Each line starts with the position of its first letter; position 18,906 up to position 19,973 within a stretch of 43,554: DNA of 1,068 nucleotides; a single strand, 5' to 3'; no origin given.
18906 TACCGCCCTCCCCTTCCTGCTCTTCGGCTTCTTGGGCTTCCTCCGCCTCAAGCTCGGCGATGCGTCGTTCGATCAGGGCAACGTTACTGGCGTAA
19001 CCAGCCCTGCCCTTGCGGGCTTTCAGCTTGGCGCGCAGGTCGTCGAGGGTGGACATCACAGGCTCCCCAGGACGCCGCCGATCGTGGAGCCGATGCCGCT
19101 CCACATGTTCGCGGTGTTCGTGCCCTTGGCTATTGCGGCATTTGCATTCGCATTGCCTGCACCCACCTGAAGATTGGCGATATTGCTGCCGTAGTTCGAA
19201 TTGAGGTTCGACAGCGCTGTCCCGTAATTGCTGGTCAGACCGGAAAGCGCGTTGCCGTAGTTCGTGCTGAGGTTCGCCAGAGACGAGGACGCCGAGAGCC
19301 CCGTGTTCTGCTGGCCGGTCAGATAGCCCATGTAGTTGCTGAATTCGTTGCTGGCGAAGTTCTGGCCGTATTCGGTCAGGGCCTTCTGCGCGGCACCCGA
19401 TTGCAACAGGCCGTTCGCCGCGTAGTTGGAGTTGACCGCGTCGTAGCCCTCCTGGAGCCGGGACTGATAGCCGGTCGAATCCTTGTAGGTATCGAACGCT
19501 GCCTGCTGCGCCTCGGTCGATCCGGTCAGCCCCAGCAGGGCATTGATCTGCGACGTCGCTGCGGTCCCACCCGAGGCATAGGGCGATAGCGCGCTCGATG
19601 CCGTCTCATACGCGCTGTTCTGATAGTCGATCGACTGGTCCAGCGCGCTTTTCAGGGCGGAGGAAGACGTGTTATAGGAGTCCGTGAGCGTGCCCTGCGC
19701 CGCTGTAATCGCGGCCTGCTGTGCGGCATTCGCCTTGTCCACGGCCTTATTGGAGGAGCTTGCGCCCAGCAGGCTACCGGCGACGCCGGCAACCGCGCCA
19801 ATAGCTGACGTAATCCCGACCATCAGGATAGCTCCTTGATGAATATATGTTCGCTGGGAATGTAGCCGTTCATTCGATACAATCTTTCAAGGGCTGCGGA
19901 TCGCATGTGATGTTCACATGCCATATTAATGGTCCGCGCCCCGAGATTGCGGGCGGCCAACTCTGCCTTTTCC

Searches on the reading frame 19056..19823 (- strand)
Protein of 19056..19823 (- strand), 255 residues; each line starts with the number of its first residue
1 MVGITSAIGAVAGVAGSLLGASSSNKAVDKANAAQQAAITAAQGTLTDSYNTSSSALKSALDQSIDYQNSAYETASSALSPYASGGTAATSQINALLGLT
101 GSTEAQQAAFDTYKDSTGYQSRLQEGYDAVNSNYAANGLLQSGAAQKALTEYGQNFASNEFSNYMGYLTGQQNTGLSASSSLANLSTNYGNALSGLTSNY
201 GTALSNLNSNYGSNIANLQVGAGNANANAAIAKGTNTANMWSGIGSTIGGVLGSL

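Call 59: search_protein_families(library=phrogs, proteins=[window:19056-19823:-], max_evalue=0.0001)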
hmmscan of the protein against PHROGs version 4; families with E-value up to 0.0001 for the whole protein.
window:19056-19823:- (255 aa): 1 family
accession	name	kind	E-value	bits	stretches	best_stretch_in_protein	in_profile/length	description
phrog_598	-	DNA, RNA and nucleotide metabolism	2e-26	94.1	1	48-253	25-230/240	DNA ejection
